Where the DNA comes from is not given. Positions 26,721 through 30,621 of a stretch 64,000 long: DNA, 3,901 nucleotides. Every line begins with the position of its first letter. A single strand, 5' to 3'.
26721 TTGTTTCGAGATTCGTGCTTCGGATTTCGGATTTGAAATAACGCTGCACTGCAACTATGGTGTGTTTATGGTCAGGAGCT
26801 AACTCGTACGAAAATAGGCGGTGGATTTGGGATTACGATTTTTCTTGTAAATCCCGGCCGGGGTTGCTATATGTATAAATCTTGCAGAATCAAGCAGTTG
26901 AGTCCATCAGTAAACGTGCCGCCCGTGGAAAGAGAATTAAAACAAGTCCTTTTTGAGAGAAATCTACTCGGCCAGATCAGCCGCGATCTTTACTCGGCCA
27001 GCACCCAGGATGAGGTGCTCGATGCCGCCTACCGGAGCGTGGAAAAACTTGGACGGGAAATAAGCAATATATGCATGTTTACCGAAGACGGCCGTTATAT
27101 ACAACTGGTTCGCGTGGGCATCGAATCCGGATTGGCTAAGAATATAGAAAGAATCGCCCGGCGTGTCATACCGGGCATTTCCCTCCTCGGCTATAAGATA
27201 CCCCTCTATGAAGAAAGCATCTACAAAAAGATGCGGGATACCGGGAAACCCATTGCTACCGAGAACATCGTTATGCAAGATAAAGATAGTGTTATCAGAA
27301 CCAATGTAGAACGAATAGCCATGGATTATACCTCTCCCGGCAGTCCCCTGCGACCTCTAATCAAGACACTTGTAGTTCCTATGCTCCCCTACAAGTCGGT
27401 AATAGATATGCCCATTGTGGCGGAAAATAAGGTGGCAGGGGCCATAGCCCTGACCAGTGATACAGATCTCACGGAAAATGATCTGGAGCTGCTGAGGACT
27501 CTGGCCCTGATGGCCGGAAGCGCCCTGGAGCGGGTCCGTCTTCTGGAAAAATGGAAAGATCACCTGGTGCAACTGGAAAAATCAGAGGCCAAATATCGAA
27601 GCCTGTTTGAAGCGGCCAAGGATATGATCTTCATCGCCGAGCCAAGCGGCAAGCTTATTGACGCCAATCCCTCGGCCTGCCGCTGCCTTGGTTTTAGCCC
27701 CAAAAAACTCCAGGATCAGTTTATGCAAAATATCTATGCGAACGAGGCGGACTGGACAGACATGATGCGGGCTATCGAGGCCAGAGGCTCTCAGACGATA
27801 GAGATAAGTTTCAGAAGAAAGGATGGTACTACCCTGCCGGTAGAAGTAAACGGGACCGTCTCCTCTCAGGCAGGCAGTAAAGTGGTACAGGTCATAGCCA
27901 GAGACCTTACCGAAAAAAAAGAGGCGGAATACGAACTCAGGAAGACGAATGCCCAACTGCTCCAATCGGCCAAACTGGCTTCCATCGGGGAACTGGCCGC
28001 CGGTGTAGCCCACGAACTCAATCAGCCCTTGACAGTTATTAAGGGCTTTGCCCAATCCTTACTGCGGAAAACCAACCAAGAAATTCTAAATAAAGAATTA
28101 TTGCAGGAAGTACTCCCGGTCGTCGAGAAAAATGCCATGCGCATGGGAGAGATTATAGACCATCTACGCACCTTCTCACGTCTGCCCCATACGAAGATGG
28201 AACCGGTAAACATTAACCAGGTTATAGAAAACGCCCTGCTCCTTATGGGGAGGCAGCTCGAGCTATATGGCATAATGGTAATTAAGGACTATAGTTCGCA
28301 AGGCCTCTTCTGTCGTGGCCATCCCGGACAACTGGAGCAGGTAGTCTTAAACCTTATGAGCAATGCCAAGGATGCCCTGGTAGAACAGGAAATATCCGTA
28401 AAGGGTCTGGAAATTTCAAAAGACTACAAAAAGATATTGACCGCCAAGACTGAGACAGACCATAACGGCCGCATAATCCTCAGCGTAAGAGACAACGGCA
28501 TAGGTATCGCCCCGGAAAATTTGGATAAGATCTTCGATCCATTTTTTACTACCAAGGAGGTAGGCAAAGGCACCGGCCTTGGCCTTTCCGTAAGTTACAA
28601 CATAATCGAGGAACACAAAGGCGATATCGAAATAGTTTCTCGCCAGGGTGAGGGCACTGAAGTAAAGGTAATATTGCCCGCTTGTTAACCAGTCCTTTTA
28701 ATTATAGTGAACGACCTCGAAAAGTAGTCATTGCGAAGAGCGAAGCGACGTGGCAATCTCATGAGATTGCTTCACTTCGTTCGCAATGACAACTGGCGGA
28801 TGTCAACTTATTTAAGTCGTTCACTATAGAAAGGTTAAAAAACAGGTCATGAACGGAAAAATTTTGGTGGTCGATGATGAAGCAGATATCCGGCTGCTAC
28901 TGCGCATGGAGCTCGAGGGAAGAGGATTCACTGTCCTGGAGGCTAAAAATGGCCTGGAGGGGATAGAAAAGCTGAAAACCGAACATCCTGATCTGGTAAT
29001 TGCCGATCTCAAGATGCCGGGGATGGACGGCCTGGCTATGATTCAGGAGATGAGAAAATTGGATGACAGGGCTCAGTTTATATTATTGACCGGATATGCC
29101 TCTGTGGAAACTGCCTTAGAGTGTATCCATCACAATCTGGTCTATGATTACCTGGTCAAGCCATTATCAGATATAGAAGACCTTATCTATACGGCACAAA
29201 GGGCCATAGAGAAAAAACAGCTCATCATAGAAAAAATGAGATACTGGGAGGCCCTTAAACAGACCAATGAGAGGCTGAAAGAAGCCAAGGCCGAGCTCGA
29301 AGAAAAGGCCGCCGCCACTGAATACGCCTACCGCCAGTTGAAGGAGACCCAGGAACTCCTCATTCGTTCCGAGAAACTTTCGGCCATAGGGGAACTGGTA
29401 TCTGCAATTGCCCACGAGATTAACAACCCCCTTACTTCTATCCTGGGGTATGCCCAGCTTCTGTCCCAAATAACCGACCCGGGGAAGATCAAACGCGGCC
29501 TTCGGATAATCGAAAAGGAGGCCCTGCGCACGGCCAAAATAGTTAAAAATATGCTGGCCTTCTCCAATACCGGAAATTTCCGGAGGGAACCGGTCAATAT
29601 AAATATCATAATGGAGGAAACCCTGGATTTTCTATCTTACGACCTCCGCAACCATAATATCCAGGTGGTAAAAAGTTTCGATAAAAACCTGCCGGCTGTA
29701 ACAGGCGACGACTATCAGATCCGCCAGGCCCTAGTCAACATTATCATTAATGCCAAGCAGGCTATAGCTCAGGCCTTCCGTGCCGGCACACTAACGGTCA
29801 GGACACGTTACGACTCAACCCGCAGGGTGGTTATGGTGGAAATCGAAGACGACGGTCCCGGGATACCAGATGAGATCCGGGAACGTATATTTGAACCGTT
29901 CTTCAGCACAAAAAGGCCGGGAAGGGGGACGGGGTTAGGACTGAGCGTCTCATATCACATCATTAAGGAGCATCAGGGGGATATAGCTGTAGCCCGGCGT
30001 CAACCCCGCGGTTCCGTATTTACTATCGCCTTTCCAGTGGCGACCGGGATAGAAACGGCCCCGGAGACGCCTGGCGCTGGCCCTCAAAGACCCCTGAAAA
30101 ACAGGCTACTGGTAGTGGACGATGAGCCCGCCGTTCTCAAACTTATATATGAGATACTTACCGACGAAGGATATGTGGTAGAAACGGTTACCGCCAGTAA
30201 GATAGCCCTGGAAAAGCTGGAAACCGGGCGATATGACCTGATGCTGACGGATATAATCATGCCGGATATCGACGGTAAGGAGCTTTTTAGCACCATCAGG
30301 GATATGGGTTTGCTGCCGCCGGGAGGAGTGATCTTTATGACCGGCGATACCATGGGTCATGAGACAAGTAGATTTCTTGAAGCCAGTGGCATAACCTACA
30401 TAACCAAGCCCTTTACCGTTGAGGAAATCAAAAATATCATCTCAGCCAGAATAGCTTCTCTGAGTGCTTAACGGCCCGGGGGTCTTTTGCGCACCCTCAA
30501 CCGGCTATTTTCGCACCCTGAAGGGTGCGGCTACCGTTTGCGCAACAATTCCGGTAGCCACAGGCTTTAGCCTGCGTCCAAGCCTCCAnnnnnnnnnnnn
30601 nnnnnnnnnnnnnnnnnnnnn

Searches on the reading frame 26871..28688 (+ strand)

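Call 12: search_protein_families(library=ncbifam, max_evalue=1e-10, proteins=[window:26871-28688:+])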
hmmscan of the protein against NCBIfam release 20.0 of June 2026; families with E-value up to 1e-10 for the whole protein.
window:26871-28688:+ (605 aa): 61 families (the best 25 are shown)
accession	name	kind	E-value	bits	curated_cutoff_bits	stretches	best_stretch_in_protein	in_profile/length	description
NF008468.0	PRK11360.1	equivalog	2e-65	221.3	646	1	241-603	269-607/616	two-component system sensor histidine kinase AtoS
NF052574.1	HisKinEspCMyxo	equivalog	2.6e-49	168.1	1200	1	228-604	276-637/785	serine histidine kinase EspC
NF052573.1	HisKinEspAMyxo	equivalog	1.6e-48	165.4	1400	1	242-604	256-611/755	serine histidine kinase EspA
NF046020.1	HisKinCckABruc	equivalog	4.8e-47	160.4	1000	1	228-603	334-706/868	cell cycle histidine kinase CckA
NF010411.0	PRK13837.1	equivalog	1.3e-45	155.7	647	1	347-604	425-675/828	two-component system VirA-like sensor kinase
NF010076.0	PRK13557.1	subfamily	7.5e-44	150.1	631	1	283-604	79-394/540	histidine kinase famiy protein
NF007688.0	PRK10364.1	equivalog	1.2e-42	146.3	479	1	360-604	228-451/460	two-component system sensor histidine kinase ZraS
NF046026.1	HisKinCckACaul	equivalog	1.3e-42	145.8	1000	1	260-604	206-532/678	cell cycle histidine kinase CckA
NF047874.1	MASE3_PAS_HK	subfamily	5.9e-42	144.3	560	1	228-604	253-625/655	MASE3 domain-containing sensor histidine kinase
NF038348.1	T2SS_HK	subfamily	4.1e-41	141.1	450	1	421-603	407-572/574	histidine kinase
NF046044.1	PnpS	equivalog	1.2e-40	139.7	400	1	224-603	39-390/390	two-component system histidine kinase PnpS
NF047466.1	hybrid_RR_LvrB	exception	4.3e-36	124.9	500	1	348-604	128-376/377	hybrid histidine kinase/response regulator LvrB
NF041777.1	sens_FixL_Rhizob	equivalog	8.3e-36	123.6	850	1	235-604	118-481/485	sensor protein FixL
NF033092.0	HK_WalK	equivalog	1.2e-31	110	725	1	225-603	243-593/594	cell wall metabolism sensor histidine kinase WalK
TIGR02966.1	phoR_proteo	equivalog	1.5e-31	109.7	334.2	1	237-601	3-332/333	phosphate regulon sensor histidine kinase PhoR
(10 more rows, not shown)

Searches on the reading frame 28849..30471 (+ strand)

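Call 12: search_protein_families(library=ncbifam, max_evalue=1e-10, proteins=[window:28849-30471:+])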
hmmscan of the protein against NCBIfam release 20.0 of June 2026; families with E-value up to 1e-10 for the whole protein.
window:28849-30471:+ (540 aa): 134 families (the best 25 are shown)
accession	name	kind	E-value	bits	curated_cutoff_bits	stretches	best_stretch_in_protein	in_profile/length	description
NF046026.1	HisKinCckACaul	equivalog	7.9e-72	242.4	1000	2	165-527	287-668/678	cell cycle histidine kinase CckA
NF046020.1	HisKinCckABruc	equivalog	3.3e-68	230.4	1000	2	150-529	450-861/868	cell cycle histidine kinase CckA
NF010076.0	PRK13557.1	subfamily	8.7e-68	229.1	631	2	165-527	148-525/540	histidine kinase famiy protein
NF008468.0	PRK11360.1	equivalog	9.4e-68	229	646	1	163-399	379-610/616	two-component system sensor histidine kinase AtoS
NF052574.1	HisKinEspCMyxo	equivalog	3.4e-67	227.2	1200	1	161-535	395-783/785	serine histidine kinase EspC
NF052573.1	HisKinEspAMyxo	equivalog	9.1e-59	199.2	1400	1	165-535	369-750/755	serine histidine kinase EspA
TIGR02956.1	TMAO_torS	equivalog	4.5e-51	174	676.5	1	133-535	408-820/967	TMAO reductase system sensor histidine kinase/response regulator TorS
NF010411.0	PRK13837.1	equivalog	3.4e-48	164.3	647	1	166-537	436-814/828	two-component system VirA-like sensor kinase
NF007688.0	PRK10364.1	equivalog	3.6e-48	164.4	479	1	163-398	223-452/460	two-component system sensor histidine kinase ZraS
NF008099.0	PRK10841.1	equivalog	4.2e-47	160.5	920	3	184-397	474-690/949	two-component system sensor histidine kinase RcsC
NF008318.0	PRK11107.1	equivalog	2.1e-46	158.5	890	2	182-399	295-520/920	two-component sensor histidine kinase BarA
NF053512.1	nitric_RR_NosR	exception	1.4e-45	156.1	400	2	5-158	1-153/422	response regulator c-di-GMP phosphodiesterase, NosR family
NF011874.0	PRK15347.1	equivalog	6.4e-45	153.5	852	2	144-399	367-616/921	two component system sensor kinase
NF047466.1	hybrid_RR_LvrB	exception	7.4e-45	153.7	500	1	143-396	116-375/377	hybrid histidine kinase/response regulator LvrB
NF008302.0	PRK11091.1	equivalog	1.5e-43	149.1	838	1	181-533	284-641/779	aerobic respiration two-component sensor histidine kinase ArcB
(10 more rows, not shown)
